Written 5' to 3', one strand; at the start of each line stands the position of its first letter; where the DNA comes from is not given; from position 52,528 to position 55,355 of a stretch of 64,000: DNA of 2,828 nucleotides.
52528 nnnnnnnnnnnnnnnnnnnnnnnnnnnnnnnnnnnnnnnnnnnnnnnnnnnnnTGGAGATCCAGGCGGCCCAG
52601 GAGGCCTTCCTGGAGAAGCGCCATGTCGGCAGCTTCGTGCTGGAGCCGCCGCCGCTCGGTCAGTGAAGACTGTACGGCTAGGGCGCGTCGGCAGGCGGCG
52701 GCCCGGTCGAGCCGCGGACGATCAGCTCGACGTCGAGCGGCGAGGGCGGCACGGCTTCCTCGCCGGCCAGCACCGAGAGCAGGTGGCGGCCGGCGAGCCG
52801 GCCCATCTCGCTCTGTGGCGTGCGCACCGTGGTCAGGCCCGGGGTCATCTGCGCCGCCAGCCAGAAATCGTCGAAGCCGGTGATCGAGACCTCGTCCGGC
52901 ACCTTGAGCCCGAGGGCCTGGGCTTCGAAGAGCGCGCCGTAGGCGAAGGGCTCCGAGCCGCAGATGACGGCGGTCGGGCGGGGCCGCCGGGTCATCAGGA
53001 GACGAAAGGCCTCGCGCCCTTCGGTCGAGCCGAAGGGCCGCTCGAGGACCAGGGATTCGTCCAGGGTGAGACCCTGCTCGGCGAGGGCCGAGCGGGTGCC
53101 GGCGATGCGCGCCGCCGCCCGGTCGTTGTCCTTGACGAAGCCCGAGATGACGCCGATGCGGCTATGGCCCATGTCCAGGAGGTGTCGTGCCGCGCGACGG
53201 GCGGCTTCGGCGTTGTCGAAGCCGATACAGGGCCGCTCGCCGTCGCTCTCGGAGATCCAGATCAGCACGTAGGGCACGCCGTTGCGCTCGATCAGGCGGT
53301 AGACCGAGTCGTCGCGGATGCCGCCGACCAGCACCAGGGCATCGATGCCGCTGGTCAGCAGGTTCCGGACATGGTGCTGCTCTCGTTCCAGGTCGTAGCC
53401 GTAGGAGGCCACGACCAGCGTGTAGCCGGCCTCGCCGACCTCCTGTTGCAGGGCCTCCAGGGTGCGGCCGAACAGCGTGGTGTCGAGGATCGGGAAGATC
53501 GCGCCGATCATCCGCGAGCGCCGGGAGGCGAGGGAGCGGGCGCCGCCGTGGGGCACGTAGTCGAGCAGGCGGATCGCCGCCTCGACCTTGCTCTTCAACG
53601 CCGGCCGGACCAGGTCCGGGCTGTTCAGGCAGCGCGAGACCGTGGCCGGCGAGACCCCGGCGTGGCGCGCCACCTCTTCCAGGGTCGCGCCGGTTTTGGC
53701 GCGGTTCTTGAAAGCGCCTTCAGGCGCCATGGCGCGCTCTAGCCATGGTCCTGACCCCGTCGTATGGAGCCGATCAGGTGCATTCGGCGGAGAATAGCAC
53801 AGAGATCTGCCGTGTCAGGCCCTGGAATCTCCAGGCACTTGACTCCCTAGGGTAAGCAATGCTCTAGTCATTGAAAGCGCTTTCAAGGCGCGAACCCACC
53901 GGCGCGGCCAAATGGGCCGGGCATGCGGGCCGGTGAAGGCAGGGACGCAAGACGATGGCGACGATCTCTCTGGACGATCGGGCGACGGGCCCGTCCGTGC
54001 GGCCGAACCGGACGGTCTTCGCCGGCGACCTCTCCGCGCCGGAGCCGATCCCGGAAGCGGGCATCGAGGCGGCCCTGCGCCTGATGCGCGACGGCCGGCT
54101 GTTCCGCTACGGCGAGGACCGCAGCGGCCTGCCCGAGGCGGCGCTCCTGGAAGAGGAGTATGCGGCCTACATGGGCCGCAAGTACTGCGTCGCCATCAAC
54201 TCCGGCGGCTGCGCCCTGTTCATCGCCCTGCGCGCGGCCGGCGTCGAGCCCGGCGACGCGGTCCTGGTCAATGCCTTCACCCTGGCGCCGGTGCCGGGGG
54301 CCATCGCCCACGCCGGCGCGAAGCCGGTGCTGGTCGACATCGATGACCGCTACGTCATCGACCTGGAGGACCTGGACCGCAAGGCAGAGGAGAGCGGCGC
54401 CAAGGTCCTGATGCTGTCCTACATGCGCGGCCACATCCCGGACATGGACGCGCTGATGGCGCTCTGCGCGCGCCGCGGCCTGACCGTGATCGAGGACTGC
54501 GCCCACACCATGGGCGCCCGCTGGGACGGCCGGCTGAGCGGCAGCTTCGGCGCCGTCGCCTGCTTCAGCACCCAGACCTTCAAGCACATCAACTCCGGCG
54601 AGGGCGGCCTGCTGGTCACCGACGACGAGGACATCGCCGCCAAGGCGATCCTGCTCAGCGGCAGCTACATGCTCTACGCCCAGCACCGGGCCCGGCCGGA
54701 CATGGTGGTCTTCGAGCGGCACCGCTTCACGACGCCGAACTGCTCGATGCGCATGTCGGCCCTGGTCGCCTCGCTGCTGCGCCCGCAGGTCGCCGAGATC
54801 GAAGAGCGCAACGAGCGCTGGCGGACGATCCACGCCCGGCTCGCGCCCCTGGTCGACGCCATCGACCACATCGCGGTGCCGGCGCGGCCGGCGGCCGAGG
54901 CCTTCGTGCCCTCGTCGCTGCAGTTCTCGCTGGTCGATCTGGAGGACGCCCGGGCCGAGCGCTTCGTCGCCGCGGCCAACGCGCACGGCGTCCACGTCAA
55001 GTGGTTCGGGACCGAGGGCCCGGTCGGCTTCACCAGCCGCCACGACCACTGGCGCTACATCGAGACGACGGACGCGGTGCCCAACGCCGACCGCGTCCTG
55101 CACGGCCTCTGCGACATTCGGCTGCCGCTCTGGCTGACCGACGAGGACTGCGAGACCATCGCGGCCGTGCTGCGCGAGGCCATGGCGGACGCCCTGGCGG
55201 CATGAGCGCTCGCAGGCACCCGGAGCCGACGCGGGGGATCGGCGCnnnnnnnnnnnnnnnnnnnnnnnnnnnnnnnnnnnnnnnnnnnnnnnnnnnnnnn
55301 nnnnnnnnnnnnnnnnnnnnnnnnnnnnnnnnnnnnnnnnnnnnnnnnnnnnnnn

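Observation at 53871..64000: LacI-controlled cluster combining aminotransferase, DMGDH-like oxidase, ureohydrolase, betaine-type importer and non-Pyl MttB methyltransferase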

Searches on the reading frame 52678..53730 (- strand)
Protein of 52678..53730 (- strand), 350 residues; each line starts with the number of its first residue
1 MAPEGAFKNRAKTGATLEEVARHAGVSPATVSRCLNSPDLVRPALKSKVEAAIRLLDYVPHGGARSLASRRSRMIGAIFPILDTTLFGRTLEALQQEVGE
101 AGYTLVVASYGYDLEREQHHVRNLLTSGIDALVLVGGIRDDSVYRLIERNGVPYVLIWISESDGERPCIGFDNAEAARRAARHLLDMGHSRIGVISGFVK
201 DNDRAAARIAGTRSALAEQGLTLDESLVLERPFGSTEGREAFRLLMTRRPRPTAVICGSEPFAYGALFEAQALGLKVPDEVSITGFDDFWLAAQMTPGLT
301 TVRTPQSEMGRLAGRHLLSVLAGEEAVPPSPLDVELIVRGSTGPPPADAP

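Call 5: search_protein_families(library=pfam, proteins=[window:52678-53730:-])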
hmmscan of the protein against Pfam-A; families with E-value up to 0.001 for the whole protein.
window:52678-53730:- (350 aa): 6 families
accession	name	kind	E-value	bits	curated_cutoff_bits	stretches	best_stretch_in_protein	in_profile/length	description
PF13377.12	Peripla_BP_3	-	1e-31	110.7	26.5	1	181-342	1-167/167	Periplasmic binding protein-like domain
PF00532.27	Peripla_BP_1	-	1.1e-23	84.5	22.2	1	74-322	3-262/281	Periplasmic binding proteins and sugar binding domain of LacI family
PF00356.27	LacI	-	1.9e-15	56.8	27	1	16-60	1-45/46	Bacterial regulatory proteins, lacI family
PF13407.12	Peripla_BP_4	-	3.6e-09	37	35.1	1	76-288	2-218/258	Periplasmic binding protein domain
PF13560.12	HTH_31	-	7.5e-06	26.6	27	1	10-55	10-53/64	Helix-turn-helix domain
PF09339.16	HTH_IclR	-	0.00042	20.5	22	0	11-37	15-41/52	IclR helix-turn-helix domain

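Call 10: search_protein_families(library=ncbifam, proteins=[window:52678-53730:-])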
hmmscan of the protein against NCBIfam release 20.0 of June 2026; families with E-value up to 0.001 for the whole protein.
window:52678-53730:- (350 aa): 18 families
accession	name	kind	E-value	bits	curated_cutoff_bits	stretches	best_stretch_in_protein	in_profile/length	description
NF052440.1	TransRegGNTRPSEAE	equivalog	3.5e-73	246.6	400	1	10-342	1-333/333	HTH-type transcriptional regulator GntR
NF008269.0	PRK11041.1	equivalog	6.8e-56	189.7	436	1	9-345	4-340/342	DNA-binding transcriptional regulator CytR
NF007979.0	PRK10703.1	equivalog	6.9e-49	166.8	501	1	15-323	2-311/341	HTH-type transcriptional repressor PurR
NF047341.1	lactose_RbsR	equivalog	9.8e-49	166.4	382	1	15-343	3-329/331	ribose utilization transcriptional repressor RbsR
TIGR01481.1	ccpA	equivalog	1.7e-48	165.8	442.35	1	16-325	4-311/330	catabolite control protein A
NF011563.0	PRK14987.1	equivalog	2.4e-48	165.1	433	1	14-336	5-323/331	gluconate operon transcriptional repressor GntR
NF007743.0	PRK10423.1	equivalog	1.1e-46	159.4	531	1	15-340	2-328/330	ribose operon transcriptional repressor RbsR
NF007075.0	PRK09526.1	subfamily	6.1e-46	156.9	340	1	14-345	5-334/358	LacI family DNA-binding transcriptional regulator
NF047913.1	TransRegIdnR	equivalog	3.5e-42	144.9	500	1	15-327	6-315/331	DNA-binding transcriptional regulator IdnR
NF007706.0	PRK10401.1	equivalog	4.4e-41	141.3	555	1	16-323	3-309/346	HTH-type transcriptional regulator GalS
NF008002.0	PRK10727.1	equivalog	1.6e-40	139.2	557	1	15-325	2-310/341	HTH-type transcriptional regulator GalR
NF007449.0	PRK10014.1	subfamily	2.6e-37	128.7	310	1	15-327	7-328/342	Mal regulon transcriptional regulator MalI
TIGR02417.1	fruct_sucro_rep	subfamily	1.7e-27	96.5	389.55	1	16-328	1-314/327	D-fructose-responsive transcription factor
NF051853.1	TransRegUriRCory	equivalog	5e-25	88.3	550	1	15-325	1-306/327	transcriptional regulator UriR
NF008452.0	PRK11303.1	equivalog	2.3e-24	86.2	385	1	16-289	2-276/332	catabolite repressor/activator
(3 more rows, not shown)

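Call 82: search_protein_families(library=pfam, proteins=[L084:3899-5140:+], max_evalue=0.00001)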
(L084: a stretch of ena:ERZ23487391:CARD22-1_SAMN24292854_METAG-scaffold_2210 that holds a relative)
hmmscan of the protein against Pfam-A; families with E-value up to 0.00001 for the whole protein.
L084:3899-5140:+ (413 aa): 1 family
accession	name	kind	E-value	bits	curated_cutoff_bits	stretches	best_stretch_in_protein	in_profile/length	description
PF00291.31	PALP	-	7e-67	226.3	35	1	81-386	2-294/295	Pyridoxal-phosphate dependent enzyme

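Call 91: search_protein_families(library=ncbifam, proteins=[L084:3899-5140:+], max_evalue=1e-10)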
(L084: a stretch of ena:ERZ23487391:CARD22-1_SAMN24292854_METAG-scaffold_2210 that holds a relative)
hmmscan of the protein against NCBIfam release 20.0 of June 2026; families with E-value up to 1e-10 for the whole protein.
L084:3899-5140:+ (413 aa): 18 families
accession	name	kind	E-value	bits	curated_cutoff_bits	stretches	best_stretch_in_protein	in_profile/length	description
NF006050.0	PRK08197.1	equivalog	2.2e-197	655.8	303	1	9-398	3-392/406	threonine synthase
NF004170.0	PRK05638.1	equivalog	7.3e-46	156.6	421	1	16-398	3-365/442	threonine synthase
TIGR00260.1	thrC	equivalog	6.9e-45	153.7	167.1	1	65-373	2-314/340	threonine synthase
NF006205.0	PRK08329.1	equivalog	4.1e-42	144.4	358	1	16-391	3-345/347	threonine synthase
NF005035.0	PRK06450.1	equivalog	3.3e-36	124.8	301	1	76-369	48-321/338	threonine synthase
NF004996.0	PRK06381.1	equivalog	2.2e-34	118.9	266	1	87-375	16-306/319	threonine synthase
NF006094.0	PRK08246.1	subfamily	1.2e-24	87.3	331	1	100-366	35-282/310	serine/threonine dehydratase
TIGR03844.1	cysteate_syn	equivalog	2.2e-17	62.9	324.9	1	53-388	33-377/398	cysteate synthase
NF005292.0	PRK06815.1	equivalog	3.3e-15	55.9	371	1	73-262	8-193/320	threonine/serine dehydratase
NF006390.0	PRK08639.1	equivalog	9e-14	51.3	421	1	73-366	12-294/418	threonine ammonia-lyase IlvA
NF040741.1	ornith_OrtB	equivalog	1.2e-13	50.3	550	0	97-164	76-142/464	2-amino-4-oxopentanoate thiolase subunit OrtB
NF005680.0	PRK07476.1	equivalog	9.5e-13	47.8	413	1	73-254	10-187/326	hydroxyectoine utilization dehydratase EutB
NF006674.0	PRK09224.1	subfamily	1.7e-12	46.8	577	1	86-371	25-296/508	threonine ammonia-lyase IlvA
TIGR01127.1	ilvA_1Cterm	equivalog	1.9e-12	46.9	378.75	1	103-362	14-261/380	threonine ammonia-lyase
TIGR01124.1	ilvA_2Cterm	equivalog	6e-12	44.9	411.3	1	85-363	16-280/499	threonine ammonia-lyase, biosynthetic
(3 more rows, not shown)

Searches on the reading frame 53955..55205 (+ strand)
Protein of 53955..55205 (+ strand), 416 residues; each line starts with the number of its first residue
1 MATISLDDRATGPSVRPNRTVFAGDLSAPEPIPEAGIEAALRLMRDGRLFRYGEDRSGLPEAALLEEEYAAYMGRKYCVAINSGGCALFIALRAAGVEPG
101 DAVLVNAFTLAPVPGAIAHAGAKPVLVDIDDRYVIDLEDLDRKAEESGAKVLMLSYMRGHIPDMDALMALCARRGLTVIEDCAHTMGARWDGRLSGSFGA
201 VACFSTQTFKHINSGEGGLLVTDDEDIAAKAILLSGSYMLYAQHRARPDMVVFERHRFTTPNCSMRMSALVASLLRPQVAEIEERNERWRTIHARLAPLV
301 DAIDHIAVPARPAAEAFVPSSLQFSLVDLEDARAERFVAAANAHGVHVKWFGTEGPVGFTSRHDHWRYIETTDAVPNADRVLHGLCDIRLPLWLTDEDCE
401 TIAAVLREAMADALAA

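Call 5: search_protein_families(library=pfam, proteins=[window:53955-55205:+])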
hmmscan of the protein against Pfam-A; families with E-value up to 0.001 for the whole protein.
window:53955-55205:+ (416 aa): 2 families
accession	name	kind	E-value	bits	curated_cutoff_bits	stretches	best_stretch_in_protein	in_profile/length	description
PF01041.23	DegT_DnrJ_EryC1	-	7.3e-58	196.9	19.8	1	60-406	24-359/360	DegT/DnrJ/EryC1/StrS aminotransferase family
PF00155.27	Aminotran_1_2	-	2.6e-09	37.2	19.7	1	33-192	19-196/361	Aminotransferase class I and II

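Call 10: search_protein_families(library=ncbifam, proteins=[window:53955-55205:+])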
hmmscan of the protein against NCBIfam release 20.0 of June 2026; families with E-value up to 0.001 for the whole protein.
window:53955-55205:+ (416 aa): 8 families
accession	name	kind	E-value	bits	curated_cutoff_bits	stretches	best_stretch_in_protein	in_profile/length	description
TIGR03588.1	PseC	equivalog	1.4e-36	126.2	423.5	1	62-349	32-324/380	UDP-4-amino-4,6-dideoxy-N-acetyl-beta-L-altrosamine transaminase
TIGR04181.1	NHT_00031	hypoth_equivalog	3.9e-36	124.7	420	1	65-348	35-322/359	LegC family aminotransferase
NF008658.2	PRK11658.1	equivalog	8.9e-32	110.2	631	1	60-408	33-375/379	UDP-4-amino-4-deoxy-L-arabinose aminotransferase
NF008687.0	PRK11706.1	equivalog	4.6e-29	101.3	375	1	74-405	45-369/375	dTDP-4-amino-4,6-dideoxygalactose transaminase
TIGR04427.1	PLP_DesI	equivalog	5e-23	81.8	650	1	60-232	52-222/390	dTDP-4-dehydro-6-deoxyglucose aminotransferase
NF011936.0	PRK15407.1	equivalog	8.8e-23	80.7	423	1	64-228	69-241/440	lipopolysaccharide biosynthesis protein RfbH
TIGR02379.1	ECA_wecE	subfamily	2.9e-21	75.7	434.85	1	80-312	51-283/376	dTDP-4-amino-4,6-dideoxy-D-glucose transaminase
TIGR04350.1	C_S_lyase_PatB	subfamily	1.7e-05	23.9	340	0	64-184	72-199/384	PatB family C-S lyase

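Call 39: search_solved_structures(query=window:53955-55205:+, show_alignments=0, max_evalue=1e-20)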
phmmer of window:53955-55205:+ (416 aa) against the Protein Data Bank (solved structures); distinct sequences matched with E-value up to 1e-20: 36.
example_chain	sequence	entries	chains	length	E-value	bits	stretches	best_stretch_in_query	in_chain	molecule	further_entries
7b0d_A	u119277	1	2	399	4.8e-34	121.2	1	62-304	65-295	Glutamine--scyllo-inositol transaminase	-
1b9h_A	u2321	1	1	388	2.8e-32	115.4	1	41-303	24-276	PROTEIN (3-AMINO-5-HYDROXYBENZOIC ACID SYNTHASE)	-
1b9i_A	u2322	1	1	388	2.8e-32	115.4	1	41-303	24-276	PROTEIN (3-AMINO-5-HYDROXYBENZOIC ACID SYNTHASE)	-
3bn1_A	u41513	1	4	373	7e-32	114.1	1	65-240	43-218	Perosamine synthetase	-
3dr7_A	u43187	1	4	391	7.6e-32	114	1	65-240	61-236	Putative perosamine synthetase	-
3dr4_A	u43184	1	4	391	5e-31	111.3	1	65-240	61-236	Putative perosamine synthetase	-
7b0m_AAA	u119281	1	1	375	9.5e-29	103.8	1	65-234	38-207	Sugar aminotransferase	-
8gyh_B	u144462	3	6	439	6.5e-28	101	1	57-232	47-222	DegT/DnrJ/EryC1/StrS family aminotransferase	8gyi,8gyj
3nu7_A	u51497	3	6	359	7.6e-27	97.5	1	48-230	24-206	Aminotransferase WbpE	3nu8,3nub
3nyu_A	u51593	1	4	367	8.1e-27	97.4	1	48-230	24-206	Aminotransferase WbpE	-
5w70_A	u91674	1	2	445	1.7e-26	96.4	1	30-299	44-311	L-glutamine:2-deoxy-scyllo-inosose aminotransferase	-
9bgp_A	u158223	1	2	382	3.2e-26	95.4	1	27-301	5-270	aminotransferase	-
3nys_A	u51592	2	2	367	4.3e-26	95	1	48-230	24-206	Aminotransferase WbpE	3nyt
8sng_A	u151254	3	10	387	4.6e-26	94.9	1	60-404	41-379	UDP-4-amino-4-deoxy-L-arabinose--oxoglutarate aminotransferase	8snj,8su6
2oga_A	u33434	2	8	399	8.5e-26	94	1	53-241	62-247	Transaminase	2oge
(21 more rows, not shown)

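Call 82: search_protein_families(library=pfam, proteins=[L084:3899-5140:+], max_evalue=0.00001)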
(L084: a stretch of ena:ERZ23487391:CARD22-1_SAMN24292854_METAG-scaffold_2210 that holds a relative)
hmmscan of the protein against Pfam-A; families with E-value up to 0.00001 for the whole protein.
L084:3899-5140:+ (413 aa): 1 family
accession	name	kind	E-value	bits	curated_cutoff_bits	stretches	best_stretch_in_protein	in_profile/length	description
PF00291.31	PALP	-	7e-67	226.3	35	1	81-386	2-294/295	Pyridoxal-phosphate dependent enzyme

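Call 91: search_protein_families(library=ncbifam, proteins=[L084:3899-5140:+], max_evalue=1e-10)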
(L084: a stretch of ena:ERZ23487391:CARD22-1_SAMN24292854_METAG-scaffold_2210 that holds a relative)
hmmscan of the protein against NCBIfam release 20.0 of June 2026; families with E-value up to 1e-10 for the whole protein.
L084:3899-5140:+ (413 aa): 18 families
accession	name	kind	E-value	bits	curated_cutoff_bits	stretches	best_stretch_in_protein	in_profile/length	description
NF006050.0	PRK08197.1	equivalog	2.2e-197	655.8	303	1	9-398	3-392/406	threonine synthase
NF004170.0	PRK05638.1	equivalog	7.3e-46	156.6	421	1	16-398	3-365/442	threonine synthase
TIGR00260.1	thrC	equivalog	6.9e-45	153.7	167.1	1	65-373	2-314/340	threonine synthase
NF006205.0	PRK08329.1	equivalog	4.1e-42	144.4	358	1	16-391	3-345/347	threonine synthase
NF005035.0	PRK06450.1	equivalog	3.3e-36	124.8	301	1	76-369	48-321/338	threonine synthase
NF004996.0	PRK06381.1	equivalog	2.2e-34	118.9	266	1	87-375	16-306/319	threonine synthase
NF006094.0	PRK08246.1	subfamily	1.2e-24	87.3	331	1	100-366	35-282/310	serine/threonine dehydratase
TIGR03844.1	cysteate_syn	equivalog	2.2e-17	62.9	324.9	1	53-388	33-377/398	cysteate synthase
NF005292.0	PRK06815.1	equivalog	3.3e-15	55.9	371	1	73-262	8-193/320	threonine/serine dehydratase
NF006390.0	PRK08639.1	equivalog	9e-14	51.3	421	1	73-366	12-294/418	threonine ammonia-lyase IlvA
NF040741.1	ornith_OrtB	equivalog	1.2e-13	50.3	550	0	97-164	76-142/464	2-amino-4-oxopentanoate thiolase subunit OrtB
NF005680.0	PRK07476.1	equivalog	9.5e-13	47.8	413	1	73-254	10-187/326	hydroxyectoine utilization dehydratase EutB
NF006674.0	PRK09224.1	subfamily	1.7e-12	46.8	577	1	86-371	25-296/508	threonine ammonia-lyase IlvA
TIGR01127.1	ilvA_1Cterm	equivalog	1.9e-12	46.9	378.75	1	103-362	14-261/380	threonine ammonia-lyase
TIGR01124.1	ilvA_2Cterm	equivalog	6e-12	44.9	411.3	1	85-363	16-280/499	threonine ammonia-lyase, biosynthetic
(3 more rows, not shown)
